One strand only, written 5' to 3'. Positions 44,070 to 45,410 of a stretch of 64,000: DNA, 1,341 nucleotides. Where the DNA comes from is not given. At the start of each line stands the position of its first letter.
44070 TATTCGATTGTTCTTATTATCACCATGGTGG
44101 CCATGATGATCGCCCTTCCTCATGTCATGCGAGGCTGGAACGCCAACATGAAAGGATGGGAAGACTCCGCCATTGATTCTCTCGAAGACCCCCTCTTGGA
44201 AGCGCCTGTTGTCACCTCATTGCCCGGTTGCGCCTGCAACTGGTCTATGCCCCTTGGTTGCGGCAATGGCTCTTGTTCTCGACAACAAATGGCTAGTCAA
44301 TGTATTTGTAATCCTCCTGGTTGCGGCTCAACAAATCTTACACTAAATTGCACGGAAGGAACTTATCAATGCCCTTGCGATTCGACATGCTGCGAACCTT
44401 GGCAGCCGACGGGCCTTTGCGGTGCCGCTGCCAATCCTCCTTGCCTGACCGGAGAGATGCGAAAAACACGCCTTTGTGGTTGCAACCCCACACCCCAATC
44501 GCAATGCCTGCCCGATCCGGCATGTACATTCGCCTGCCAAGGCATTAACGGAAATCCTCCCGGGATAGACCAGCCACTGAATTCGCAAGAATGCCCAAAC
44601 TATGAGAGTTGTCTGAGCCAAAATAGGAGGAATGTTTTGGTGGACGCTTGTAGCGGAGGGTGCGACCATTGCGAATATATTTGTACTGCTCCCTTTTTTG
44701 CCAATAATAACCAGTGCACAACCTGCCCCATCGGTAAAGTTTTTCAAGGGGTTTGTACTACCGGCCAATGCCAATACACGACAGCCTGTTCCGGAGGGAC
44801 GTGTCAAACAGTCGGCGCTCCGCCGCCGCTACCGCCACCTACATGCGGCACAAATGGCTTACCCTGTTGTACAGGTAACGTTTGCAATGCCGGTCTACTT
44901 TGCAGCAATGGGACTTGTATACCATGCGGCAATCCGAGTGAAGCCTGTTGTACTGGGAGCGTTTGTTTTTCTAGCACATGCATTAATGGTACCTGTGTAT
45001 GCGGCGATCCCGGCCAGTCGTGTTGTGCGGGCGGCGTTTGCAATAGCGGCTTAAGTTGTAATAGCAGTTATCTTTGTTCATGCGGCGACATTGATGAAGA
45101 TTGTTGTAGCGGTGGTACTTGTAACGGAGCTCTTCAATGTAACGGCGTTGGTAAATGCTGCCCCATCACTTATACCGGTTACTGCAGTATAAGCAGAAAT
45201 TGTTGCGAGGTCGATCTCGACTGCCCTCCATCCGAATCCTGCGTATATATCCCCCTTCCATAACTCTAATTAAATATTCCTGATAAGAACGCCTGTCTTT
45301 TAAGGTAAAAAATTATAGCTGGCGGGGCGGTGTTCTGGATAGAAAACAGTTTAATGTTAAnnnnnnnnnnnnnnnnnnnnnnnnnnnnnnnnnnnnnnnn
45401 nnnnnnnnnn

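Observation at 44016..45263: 415-aa protein with an Flp-type prepilin leader fused to a Cys-rich repeat domain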

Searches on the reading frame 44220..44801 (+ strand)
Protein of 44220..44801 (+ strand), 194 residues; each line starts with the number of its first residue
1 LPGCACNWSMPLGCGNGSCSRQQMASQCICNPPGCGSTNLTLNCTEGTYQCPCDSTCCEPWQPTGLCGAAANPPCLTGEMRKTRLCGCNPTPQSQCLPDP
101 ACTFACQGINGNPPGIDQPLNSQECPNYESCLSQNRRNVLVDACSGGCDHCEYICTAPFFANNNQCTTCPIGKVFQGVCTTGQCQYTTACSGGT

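Call 51: find_homologous_proteins(query=A4, max_evalue=0.001)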
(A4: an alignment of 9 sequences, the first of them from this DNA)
Query A4 (9 sequences) (194 aa, profile of the alignment): 11 proteins with E <= 0.001 among 1101 candidates.
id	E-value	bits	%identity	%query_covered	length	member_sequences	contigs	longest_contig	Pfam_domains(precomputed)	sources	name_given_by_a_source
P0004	2.0e-61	226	26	81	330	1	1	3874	-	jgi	jgi:hypothetical protein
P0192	9.9e-58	214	25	84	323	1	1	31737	-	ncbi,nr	ncbi:MAG: hypothetical protein HZC18_05750 [Candidatus Omnitrophica bacterium]|nr:hypothetical prote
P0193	5.6e-52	195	32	71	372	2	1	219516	-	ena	-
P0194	8.7e-49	184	26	98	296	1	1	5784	-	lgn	-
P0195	5.3e-45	172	30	54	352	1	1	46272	-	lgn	-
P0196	3.1e-44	170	27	84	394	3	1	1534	-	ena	-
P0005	1.9e-39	154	42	29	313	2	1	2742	-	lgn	-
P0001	1.7e-35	141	100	100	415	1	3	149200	-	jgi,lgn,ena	-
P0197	1.0e-19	89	42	28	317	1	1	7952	-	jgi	-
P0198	8.1e-11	60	29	94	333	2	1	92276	-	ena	-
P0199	1.1e-8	53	40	21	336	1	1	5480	-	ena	-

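Call 52: find_encoding_contigs(protein=P0193, flank=10000, max_places=1)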
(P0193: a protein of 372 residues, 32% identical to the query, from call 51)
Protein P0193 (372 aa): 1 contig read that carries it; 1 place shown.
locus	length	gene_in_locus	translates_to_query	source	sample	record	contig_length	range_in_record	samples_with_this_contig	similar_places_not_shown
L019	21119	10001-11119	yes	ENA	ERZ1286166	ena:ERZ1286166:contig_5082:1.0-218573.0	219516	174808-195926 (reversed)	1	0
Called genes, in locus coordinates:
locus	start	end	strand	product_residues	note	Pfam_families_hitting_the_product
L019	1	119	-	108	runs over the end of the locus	-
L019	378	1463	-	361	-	PF16241:DUF4900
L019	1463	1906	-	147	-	-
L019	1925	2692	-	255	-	PF07963:N_methyl (weak)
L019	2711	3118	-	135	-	-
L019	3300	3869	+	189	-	-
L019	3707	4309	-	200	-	-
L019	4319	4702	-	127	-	-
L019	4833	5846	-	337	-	-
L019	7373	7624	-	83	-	-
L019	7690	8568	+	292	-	PF13365:Trypsin_2 (weak)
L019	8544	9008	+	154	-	PF16697:Yop-YscD_cpl, PF00498:FHA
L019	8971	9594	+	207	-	-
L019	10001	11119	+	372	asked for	-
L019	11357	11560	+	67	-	PF09957:VapB_antitoxin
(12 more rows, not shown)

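Call 53: find_encoding_contigs(protein=P0198, flank=10000, max_places=1)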
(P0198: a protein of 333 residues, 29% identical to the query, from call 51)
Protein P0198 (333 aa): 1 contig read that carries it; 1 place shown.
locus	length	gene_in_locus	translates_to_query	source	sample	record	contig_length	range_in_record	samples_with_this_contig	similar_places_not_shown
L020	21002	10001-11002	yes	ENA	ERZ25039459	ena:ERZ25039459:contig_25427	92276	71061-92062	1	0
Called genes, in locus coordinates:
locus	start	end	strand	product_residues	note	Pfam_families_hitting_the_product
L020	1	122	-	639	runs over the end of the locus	PF02516:STT3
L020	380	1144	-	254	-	PF00089:Trypsin, PF13365:Trypsin_2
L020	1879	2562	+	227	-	PF13292:DXP_synthase_N (weak), PF00456:Transketolase_N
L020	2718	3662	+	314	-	PF02779:Transket_pyr, PF02780:Transketolase_C, PF22613:Transketolase_C_1 (weak)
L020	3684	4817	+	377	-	PF00923:TAL_FSA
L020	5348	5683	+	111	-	PF04945:YHS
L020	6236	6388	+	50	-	PF03773:ArsP_1 (weak)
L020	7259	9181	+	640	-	PF02310:B12-binding, PF04055:Radical_SAM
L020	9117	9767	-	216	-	-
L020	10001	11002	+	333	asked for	-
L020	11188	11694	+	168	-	PF27806:HxsD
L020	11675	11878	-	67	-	-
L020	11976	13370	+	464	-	PF13353:Fer4_12, PF04055:Radical_SAM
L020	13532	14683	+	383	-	PF04055:Radical_SAM, PF13353:Fer4_12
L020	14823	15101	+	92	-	-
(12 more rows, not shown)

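Call 54: find_encoding_contigs(protein=P0195, flank=10000, max_places=1)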
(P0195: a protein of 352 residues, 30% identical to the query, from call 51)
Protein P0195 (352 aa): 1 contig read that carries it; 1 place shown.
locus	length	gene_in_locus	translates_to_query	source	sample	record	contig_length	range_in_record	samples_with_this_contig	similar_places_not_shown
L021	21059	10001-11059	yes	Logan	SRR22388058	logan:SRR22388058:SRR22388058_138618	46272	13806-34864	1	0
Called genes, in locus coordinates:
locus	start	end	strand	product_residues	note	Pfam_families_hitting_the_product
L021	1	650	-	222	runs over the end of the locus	PF01066:CDP-OH_P_transf (weak)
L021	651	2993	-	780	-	PF01663:Phosphodiest (faint), PF23226:Exo_endo_phos_PGAP2IP, PF03372:Exo_endo_phos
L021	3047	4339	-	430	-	PF13439:Glyco_transf_4, PF20706:GT4-conflict, PF13579:Glyco_trans_4_4, PF00534:Glycos_transf_1, PF13692:Glyco_trans_1_4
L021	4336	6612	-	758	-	-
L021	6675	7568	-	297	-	PF02915:Rubrerythrin, PF01988:VIT1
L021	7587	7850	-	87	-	PF11084:DUF2621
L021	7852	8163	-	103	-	PF03647:Tmemb_14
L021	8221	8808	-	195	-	-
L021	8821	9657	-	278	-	-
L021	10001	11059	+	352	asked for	-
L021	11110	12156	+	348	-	PF01636:APH (weak)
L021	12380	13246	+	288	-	PF04055:Radical_SAM, PF13186:SPASM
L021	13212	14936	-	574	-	PF10096:DUF2334, PF13186:SPASM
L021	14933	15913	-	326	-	PF00733:Asn_synthase, PF06508:QueC (faint), PF24167:DUF7411 (faint)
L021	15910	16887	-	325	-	PF04055:Radical_SAM, PF13186:SPASM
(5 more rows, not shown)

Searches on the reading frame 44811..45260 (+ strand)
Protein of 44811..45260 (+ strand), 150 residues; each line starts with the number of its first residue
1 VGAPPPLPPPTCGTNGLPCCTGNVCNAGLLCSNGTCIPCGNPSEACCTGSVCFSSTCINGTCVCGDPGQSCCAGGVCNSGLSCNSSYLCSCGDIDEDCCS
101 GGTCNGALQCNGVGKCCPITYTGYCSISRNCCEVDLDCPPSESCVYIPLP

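Call 45: search_solved_structures(query=window:44811-45260:+, max_evalue=10, show_alignments=3)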
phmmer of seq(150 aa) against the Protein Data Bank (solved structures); distinct sequences matched with E-value up to 10: 1.
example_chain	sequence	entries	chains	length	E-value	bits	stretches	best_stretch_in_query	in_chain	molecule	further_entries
3bi9_X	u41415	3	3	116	0.23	14.6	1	16-73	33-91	T-cell immunoglobulin and mucin domain-containing protein 4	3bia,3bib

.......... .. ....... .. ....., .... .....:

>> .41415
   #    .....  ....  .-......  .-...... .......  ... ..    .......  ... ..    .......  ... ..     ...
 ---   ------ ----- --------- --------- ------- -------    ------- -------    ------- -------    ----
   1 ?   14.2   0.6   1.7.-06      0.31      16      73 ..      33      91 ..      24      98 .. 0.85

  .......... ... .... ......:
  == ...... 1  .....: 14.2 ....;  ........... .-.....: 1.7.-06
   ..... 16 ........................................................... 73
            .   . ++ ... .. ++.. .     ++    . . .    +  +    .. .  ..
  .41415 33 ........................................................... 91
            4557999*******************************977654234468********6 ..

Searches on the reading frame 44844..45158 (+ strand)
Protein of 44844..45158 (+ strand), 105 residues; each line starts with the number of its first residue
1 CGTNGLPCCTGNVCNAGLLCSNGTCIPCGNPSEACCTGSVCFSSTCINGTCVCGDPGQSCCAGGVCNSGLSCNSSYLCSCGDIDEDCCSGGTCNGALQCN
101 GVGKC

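Call 95: predict_structure(alignment_id=A8)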
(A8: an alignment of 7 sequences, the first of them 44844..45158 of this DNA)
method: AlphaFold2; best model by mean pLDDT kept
length: 105 residues; sequences in the alignment: 7
mean_pLDDT: 67.7   pTM: 0.40
mean pLDDT of the five models: 67.7, 66.8, 65.4, 61.7, 47.9
residues with pLDDT >= 90: 0; 70-90: 46; 50-70: 54; < 50: 5
segments of 3 or more residues with pLDDT < 50: 62-66
pLDDT, mean of each block of 10 residues (from residue 1): 83 76 77 61 62 56 50 57 71 76 79
secondary structure, 60 per line:
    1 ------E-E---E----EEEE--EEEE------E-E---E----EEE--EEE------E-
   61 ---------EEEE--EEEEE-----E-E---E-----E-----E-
elements in order: E18-21 E24-27 E45-47 E50-52 E70-73 E76-80

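Call 97: fold_search(model_id=the predicted structure, library=pdb)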
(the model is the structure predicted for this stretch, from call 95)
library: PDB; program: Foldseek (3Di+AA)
matches with E <= 10: 15; with E <= 0.001: 0
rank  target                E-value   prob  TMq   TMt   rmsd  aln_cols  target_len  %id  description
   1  6cuc_MODEL_1_A        2.4e+00  0.05  0.21  0.27  11.0        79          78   20  Solution structure of double knot toxin (DkTx) (released 2019-03-27)
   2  2m9l_MODEL_1_A        2.8e+00  0.25  0.23  0.54   2.5        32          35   31  Solution structure of protoxin-1 (released 2014-04-30)
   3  2ll1_MODEL_1_A        3.6e+00  0.23  0.22  0.59   2.7        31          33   35  High-resolution solution structure of the orally active insecticidal spider venom peptide U1-TRTX-Sp1a (released 2012-10-24)
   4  2x3t_C                4.3e+00  0.03  0.20  0.13   9.9        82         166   27  Glutaraldehyde-crosslinked wheat germ agglutinin isolectin 1 crystal soaked with a synthetic glycopeptide (released 2010-06-30)
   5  1eyo_MODEL_1_A        5.2e+00  0.18  0.21  0.60   1.9        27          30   37  SOLUTION STRUCTURE OF CONOTOXIN TVIIA FROM CONUS TULIPA (released 2000-09-06)
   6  6nk9_MODEL_1_A        5.2e+00  0.16  0.21  0.57   2.7        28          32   43  Solution structure of AcaTx1, a potassium channel inhibitor from the sea anemone Antopleura cascaia (released 2020-01-15)
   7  6phf_G                5.6e+00  0.01  0.20  0.15  14.8       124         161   18  Pfs25 in complex with the human transmission blocking antibody 2587 (released 2019-10-02)
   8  2n5q_MODEL_1_A        6.3e+00  0.08  0.18  0.50   3.2        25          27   28  Solution structure of cystein-rich peptide jS1 from Jasminum sambac (released 2016-07-27)
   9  5fzx_MODEL_1_A        7.2e+00  0.14  0.20  0.52   2.7        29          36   34  High resolution solution NMR structure of the spider venom peptide U5- scytotoxin-Sth1a (released 2016-06-08)
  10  2lds_MODEL_1_A        7.2e+00  0.08  0.20  0.45   2.4        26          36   19  Solution Structure of a Short-chain LaIT1 from the Venom of Scorpion Liocheles australasiae (released 2011-09-14)
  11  8ezm_A                7.2e+00  0.01  0.15  0.10  12.1        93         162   22  Pfs25 in complex with transmission-reducing antibody AS01-63 (released 2023-08-16)
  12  1z1y_A                8.2e+00  0.01  0.21  0.15  15.6       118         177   17  Crystal structure of Methylated Pvs25, an ookinete protein from Plasmodium vivax (released 2005-12-06)
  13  6b0g_E                8.2e+00  0.01  0.16  0.12  11.1        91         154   22  Crystal structure of Pfs25 in complex with the transmission blocking antibody 1245 (released 2017-11-08)
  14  2n9t_MODEL_1_A        9.3e+00  0.08  0.20  0.51   2.3        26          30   23  NMR solution structure of ProTx-II (released 2016-07-06)
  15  6b0a_A                9.9e+00  0.01  0.17  0.11  11.8        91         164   18  Crystal structure of Pfs25 in complex with the transmission blocking antibody 1269 (released 2017-11-15)
